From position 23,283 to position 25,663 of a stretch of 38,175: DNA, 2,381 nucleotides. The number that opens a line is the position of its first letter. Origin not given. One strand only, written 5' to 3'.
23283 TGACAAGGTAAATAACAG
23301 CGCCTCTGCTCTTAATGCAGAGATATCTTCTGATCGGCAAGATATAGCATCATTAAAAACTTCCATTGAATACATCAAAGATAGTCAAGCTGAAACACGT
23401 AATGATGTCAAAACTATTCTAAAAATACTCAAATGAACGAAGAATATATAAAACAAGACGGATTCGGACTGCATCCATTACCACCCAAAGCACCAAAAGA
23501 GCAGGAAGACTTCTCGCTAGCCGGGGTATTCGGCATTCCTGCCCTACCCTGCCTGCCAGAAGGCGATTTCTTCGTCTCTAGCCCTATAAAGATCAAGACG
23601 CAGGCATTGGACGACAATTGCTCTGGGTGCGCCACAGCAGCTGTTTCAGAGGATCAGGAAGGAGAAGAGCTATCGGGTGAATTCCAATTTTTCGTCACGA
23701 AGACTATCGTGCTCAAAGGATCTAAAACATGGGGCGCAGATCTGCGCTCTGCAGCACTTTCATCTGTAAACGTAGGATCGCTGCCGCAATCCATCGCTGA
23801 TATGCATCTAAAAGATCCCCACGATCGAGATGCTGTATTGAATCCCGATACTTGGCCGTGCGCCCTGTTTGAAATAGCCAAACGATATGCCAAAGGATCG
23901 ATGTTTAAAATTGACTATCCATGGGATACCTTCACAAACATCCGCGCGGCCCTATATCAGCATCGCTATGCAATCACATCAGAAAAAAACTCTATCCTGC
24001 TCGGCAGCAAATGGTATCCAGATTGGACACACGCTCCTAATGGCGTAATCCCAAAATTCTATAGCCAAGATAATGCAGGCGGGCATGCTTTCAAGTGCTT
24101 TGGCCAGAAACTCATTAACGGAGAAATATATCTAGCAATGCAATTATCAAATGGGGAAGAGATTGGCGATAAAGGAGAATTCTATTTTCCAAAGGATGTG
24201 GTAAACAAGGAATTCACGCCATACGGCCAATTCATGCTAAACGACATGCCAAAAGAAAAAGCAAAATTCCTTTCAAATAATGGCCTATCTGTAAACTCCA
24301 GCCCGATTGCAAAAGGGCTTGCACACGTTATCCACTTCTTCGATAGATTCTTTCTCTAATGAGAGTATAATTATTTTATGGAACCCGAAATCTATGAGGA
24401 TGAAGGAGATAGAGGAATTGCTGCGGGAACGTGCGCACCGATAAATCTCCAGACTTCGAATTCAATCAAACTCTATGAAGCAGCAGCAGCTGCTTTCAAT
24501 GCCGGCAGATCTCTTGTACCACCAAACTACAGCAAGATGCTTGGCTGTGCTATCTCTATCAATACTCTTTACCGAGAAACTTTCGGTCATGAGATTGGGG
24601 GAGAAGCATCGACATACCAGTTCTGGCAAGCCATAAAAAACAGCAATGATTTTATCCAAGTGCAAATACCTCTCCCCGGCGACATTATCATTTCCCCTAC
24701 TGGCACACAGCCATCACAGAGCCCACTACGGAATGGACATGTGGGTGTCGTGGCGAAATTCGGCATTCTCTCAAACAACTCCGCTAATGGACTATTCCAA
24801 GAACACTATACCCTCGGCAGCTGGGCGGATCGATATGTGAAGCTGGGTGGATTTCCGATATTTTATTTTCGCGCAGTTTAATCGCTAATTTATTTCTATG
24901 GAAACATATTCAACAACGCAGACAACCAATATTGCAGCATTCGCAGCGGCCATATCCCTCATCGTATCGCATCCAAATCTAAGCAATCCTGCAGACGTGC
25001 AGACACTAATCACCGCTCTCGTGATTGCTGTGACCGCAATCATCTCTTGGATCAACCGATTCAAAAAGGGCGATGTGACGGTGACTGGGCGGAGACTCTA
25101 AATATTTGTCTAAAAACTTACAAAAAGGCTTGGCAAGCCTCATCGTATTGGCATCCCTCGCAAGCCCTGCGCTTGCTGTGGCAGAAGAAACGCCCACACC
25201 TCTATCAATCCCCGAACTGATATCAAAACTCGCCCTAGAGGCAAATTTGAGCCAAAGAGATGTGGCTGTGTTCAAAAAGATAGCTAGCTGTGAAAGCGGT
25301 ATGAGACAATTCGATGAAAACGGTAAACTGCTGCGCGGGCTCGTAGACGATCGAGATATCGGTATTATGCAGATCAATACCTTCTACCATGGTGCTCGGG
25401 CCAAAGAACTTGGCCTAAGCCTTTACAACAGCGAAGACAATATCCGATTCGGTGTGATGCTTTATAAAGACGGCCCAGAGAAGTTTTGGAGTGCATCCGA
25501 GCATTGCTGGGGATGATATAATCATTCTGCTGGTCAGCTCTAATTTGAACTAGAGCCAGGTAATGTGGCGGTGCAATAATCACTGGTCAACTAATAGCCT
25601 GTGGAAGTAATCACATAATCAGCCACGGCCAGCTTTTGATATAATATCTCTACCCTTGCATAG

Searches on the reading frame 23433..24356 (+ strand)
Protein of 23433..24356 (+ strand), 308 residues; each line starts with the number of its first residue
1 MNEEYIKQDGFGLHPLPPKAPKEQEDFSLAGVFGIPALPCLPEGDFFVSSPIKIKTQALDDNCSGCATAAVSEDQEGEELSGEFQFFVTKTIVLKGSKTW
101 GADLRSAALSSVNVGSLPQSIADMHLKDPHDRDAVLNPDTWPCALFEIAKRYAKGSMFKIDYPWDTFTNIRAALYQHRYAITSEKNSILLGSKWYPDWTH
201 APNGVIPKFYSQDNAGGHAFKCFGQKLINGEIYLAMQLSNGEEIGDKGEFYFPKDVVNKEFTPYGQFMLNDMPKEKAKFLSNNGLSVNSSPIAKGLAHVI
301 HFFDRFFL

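Call 67: search_protein_families(library=pfam, proteins=[window:23433-24356:+], max_evalue=0.01)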
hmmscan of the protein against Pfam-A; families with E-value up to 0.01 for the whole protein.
window:23433-24356:+ (308 aa): 0 families

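Call 82: find_related_loci(query=A5, collection=viral_contigs, flank=6000)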
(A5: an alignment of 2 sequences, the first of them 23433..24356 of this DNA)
Query A5 (308 aa) in viral_contigs; peptide patterns used: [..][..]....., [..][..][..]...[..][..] (x = any residue, [..] = any of these).
58 stretches matched a pattern, but none encodes a relative of the query by tblastn (E <= 1e-3).

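Call 83: find_related_loci(query=A5, collection=metagenome_contigs, flank=6000)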
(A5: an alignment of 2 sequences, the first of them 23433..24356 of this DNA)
Query A5 (308 aa) in metagenome_contigs; peptide patterns used: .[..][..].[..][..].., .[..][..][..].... (x = any residue, [..] = any of these).
385 stretches matched a pattern; 14 encode a relative of the query (tblastn E <= 1e-3); 14 distinct loci.
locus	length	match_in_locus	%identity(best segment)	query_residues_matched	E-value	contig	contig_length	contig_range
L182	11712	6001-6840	42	1-288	6e-62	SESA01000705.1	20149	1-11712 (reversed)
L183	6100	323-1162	42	1-288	7e-62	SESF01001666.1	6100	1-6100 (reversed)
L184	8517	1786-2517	40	12-278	6e-42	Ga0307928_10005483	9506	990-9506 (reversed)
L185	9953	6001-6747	36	10-278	9e-39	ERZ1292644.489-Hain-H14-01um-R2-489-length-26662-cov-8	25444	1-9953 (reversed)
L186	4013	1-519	39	98-286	6e-30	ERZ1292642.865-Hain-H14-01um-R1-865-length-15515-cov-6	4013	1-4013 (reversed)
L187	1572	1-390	42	140-278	2e-24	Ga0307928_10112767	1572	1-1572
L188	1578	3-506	35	111-278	2e-23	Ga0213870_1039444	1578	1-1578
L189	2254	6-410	37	139-278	2e-22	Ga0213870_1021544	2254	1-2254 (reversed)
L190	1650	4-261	53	187-274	3e-21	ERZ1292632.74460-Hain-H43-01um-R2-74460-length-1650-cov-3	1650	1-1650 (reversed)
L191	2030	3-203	51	227-294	1e-13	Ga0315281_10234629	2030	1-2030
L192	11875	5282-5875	28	63-268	1e-12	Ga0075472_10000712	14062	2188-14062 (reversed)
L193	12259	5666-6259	28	63-268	1e-12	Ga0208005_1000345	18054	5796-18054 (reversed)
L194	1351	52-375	29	165-288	1e-9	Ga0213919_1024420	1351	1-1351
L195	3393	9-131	50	237-278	4e-8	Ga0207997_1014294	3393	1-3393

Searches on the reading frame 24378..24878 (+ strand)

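Call 67: search_protein_families(library=pfam, proteins=[window:24378-24878:+], max_evalue=0.01)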
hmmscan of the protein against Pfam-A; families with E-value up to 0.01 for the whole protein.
window:24378-24878:+ (167 aa): 1 family
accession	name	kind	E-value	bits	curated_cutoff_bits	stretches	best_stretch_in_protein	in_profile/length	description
PF05257.22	CHAP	-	0.0032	18.4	26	1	78-128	26-69/81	CHAP domain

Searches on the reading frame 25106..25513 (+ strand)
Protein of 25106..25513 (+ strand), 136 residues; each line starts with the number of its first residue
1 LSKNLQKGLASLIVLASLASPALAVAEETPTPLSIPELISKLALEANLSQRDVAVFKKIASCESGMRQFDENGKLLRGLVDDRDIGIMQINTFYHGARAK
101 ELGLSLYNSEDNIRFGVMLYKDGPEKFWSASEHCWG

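Call 64: find_related_loci(query=window:25106-25513:+, collection=viral_contigs, flank=4000)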
Query window:25106-25513:+ (136 aa) in viral_contigs; peptide patterns used: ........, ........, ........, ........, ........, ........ (x = any residue, [..] = any of these).
12 stretches matched a pattern, but none encodes a relative of the query by tblastn (E <= 1e-3).

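Call 67: search_protein_families(library=pfam, proteins=[window:25106-25513:+], max_evalue=0.01)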
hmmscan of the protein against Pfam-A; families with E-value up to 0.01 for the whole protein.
window:25106-25513:+ (136 aa): 1 family
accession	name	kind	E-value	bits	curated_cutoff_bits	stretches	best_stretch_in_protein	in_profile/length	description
PF01464.25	SLT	-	0.008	16.2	21.3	0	52-118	13-74/117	Transglycosylase SLT domain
